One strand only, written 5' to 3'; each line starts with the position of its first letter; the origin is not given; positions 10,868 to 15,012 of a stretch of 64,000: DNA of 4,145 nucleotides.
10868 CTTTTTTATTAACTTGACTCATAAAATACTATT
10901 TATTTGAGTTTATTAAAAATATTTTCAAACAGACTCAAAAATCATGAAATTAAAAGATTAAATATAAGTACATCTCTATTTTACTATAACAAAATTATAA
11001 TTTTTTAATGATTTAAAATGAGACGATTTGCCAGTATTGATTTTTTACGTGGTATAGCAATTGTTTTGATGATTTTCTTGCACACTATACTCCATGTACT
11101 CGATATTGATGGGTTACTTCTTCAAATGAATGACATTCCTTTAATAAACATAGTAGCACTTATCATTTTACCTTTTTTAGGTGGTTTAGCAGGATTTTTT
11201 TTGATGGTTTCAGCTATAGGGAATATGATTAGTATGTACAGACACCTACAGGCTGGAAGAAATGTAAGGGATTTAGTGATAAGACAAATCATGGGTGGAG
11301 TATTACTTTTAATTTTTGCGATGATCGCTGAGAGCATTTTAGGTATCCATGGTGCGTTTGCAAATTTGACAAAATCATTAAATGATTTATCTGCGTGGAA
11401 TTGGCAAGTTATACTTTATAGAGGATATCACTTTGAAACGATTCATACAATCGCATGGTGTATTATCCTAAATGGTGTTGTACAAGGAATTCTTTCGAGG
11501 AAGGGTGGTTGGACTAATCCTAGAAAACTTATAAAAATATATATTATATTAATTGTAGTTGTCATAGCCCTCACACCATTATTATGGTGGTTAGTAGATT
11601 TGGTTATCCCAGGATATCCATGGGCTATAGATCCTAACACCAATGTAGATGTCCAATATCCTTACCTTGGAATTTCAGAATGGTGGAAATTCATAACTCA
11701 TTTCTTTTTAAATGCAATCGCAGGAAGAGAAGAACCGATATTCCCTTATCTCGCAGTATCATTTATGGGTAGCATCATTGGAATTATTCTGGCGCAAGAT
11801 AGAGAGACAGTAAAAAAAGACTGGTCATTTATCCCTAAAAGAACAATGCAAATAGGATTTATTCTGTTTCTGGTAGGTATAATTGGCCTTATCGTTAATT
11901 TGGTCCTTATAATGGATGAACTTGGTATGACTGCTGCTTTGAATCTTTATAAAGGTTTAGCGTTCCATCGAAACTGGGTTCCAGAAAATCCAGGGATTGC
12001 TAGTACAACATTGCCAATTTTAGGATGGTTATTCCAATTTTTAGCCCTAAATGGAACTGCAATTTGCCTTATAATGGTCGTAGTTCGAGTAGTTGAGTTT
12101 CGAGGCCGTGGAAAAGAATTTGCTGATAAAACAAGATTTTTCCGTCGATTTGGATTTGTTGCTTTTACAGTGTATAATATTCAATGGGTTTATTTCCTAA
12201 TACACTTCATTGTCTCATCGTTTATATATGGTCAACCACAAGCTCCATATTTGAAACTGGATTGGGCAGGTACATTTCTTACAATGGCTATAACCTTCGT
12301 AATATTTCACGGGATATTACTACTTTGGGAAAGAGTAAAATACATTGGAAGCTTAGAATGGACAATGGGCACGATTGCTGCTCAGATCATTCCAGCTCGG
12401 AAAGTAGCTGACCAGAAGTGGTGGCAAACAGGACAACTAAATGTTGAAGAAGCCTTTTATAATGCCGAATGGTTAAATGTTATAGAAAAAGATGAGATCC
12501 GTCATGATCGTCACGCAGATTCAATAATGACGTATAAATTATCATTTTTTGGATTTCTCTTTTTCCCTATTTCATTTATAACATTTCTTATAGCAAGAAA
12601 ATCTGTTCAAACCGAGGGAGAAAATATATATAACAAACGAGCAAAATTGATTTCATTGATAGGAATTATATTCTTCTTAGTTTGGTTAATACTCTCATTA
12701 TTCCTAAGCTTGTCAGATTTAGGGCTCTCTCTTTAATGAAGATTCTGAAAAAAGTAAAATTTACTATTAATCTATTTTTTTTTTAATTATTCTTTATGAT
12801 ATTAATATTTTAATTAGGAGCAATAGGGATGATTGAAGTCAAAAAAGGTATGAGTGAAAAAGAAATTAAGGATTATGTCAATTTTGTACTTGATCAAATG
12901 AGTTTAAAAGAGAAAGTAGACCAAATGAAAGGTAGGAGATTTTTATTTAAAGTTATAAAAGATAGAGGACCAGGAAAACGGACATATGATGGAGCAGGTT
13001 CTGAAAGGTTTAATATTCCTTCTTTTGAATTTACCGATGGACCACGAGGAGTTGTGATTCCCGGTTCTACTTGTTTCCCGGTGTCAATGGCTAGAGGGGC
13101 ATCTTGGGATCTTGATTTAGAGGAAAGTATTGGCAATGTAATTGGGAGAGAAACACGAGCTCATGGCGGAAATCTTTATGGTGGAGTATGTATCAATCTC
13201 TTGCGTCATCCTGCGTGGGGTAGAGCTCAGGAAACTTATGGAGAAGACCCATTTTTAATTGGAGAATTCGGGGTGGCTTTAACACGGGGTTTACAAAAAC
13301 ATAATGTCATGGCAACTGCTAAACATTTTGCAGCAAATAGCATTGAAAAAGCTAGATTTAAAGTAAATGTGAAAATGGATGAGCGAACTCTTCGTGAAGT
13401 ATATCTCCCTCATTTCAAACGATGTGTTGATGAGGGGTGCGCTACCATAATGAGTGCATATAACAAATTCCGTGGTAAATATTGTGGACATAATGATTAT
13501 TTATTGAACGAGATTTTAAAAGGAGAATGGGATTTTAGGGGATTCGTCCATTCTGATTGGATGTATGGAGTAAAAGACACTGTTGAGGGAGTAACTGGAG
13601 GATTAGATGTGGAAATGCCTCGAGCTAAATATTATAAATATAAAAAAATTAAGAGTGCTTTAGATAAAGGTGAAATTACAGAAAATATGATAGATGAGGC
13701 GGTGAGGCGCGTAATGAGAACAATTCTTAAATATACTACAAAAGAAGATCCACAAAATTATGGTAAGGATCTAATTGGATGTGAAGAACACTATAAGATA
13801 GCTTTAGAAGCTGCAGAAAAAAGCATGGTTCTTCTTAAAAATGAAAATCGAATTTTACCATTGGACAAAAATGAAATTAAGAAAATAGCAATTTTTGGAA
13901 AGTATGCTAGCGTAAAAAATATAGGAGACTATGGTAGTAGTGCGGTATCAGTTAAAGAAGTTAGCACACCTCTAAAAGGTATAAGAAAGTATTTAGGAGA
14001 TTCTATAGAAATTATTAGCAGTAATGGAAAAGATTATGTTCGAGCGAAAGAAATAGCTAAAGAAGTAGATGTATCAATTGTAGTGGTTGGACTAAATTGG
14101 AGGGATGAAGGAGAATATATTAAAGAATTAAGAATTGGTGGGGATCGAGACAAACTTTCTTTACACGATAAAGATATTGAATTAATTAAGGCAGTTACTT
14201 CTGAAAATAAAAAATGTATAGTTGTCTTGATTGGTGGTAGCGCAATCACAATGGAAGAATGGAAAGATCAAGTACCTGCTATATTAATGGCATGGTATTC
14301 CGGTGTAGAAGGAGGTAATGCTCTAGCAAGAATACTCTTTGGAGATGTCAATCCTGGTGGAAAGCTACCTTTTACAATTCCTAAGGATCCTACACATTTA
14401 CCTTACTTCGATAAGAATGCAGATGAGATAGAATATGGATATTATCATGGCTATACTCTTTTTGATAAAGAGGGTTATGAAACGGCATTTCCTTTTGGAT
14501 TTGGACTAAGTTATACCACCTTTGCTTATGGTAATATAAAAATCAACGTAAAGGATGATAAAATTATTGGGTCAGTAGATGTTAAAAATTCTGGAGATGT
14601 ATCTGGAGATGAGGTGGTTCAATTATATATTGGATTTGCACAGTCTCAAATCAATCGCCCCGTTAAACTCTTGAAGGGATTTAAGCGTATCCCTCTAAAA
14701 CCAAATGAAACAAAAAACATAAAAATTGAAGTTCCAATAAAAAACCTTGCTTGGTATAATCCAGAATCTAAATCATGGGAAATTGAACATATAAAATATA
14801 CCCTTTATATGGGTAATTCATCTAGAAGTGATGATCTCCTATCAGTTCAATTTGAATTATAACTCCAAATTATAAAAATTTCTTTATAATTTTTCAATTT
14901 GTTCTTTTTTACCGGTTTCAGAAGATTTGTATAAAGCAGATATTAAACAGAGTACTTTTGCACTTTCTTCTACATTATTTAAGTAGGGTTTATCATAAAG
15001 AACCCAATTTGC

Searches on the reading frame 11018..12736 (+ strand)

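Call 36: search_protein_families(library=pfam, proteins=[window:11018-12736:+], max_evalue=0.001)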
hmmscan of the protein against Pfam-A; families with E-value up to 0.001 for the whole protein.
window:11018-12736:+ (572 aa): 1 family
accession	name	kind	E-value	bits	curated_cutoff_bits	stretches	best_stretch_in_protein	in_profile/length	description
PF07786.18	HGSNAT_cat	-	0.00071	19.6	22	1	3-82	1-72/222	Heparan-alpha-glucosaminide N-acetyltransferase, catalytic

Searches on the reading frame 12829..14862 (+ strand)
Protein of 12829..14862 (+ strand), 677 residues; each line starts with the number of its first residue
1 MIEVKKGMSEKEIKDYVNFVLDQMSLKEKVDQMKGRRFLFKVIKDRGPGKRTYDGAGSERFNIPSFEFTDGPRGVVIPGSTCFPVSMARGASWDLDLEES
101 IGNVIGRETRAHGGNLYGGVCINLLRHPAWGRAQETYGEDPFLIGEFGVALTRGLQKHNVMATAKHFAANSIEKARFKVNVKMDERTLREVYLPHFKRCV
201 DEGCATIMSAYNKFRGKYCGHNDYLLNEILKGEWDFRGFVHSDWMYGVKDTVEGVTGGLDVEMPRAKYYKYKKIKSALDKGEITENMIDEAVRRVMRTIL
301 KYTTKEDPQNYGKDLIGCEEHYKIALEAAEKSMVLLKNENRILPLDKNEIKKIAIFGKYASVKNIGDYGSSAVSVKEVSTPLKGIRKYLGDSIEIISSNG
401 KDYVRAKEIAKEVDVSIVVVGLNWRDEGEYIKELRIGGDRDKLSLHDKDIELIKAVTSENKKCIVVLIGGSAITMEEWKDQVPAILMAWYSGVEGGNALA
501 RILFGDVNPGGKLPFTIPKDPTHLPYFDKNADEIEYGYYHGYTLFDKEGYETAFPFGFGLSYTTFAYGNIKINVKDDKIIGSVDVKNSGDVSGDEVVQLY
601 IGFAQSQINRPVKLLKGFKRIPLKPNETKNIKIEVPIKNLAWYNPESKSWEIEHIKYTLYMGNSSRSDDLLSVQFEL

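Call 36: search_protein_families(library=pfam, proteins=[window:12829-14862:+], max_evalue=0.001)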
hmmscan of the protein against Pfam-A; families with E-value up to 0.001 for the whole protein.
window:12829-14862:+ (677 aa): 3 families
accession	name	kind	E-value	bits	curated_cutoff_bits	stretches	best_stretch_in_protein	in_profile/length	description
PF01915.27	Glyco_hydro_3_C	-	6.2e-57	193.2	31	1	333-562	1-200/200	Glycosyl hydrolase family 3 C-terminal domain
PF00933.27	Glyco_hydro_3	-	8e-42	144.2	27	1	60-297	60-315/316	Glycosyl hydrolase family 3 N terminal domain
PF14310.12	Fn3-like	-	1.8e-21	76.5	25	1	595-665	1-71/71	Fibronectin type III-like domain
